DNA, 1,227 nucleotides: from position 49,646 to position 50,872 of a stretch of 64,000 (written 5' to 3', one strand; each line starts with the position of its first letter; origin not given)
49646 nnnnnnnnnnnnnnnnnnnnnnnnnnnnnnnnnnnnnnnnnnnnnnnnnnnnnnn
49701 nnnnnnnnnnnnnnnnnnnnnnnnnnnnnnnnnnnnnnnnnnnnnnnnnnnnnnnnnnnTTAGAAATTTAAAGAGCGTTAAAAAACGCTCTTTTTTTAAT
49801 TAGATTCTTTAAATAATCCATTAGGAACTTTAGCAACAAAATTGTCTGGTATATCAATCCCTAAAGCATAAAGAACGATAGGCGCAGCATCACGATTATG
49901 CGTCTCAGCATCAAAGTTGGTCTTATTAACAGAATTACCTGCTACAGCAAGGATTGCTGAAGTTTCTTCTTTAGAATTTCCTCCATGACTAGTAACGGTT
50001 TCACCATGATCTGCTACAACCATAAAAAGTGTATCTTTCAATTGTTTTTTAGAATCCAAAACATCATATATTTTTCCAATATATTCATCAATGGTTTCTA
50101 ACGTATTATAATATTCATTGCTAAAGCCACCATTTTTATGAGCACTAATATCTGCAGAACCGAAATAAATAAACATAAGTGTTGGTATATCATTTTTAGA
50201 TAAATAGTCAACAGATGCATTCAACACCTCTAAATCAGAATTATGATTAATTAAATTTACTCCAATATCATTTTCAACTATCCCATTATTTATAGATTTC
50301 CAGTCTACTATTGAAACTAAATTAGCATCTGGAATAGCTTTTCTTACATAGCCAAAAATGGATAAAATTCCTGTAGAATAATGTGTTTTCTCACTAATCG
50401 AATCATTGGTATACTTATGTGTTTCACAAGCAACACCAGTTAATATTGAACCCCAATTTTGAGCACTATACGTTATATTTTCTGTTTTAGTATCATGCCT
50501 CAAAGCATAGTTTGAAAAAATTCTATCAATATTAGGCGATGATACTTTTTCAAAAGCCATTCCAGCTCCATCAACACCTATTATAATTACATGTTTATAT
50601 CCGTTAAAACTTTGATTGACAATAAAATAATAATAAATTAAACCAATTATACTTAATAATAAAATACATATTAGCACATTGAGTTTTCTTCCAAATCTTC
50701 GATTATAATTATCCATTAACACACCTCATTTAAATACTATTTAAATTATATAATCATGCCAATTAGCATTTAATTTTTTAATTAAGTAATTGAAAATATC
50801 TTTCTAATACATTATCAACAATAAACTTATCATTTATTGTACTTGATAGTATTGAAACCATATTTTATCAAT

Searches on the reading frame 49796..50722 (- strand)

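Call 76: search_protein_families(library=pfam, proteins=[window:49796-50722:-], max_evalue=0.001)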
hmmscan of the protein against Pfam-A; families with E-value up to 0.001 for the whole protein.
window:49796-50722:- (308 aa): 4 families
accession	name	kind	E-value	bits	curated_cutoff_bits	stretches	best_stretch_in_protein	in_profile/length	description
PF01663.27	Phosphodiest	-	1.4e-16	61.5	23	1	169-267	147-241/342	Type I phosphodiesterase / nucleotide pyrophosphatase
PF00884.28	Sulfatase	-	3.2e-09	37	25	1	199-250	201-257/301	Sulfatase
PF01676.23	Metalloenzyme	-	7.4e-07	29.4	24.3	1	146-287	112-223/252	Metalloenzyme superfamily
PF02995.22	DUF229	-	0.00029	20.1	25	1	199-242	301-344/496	Protein of unknown function (DUF229)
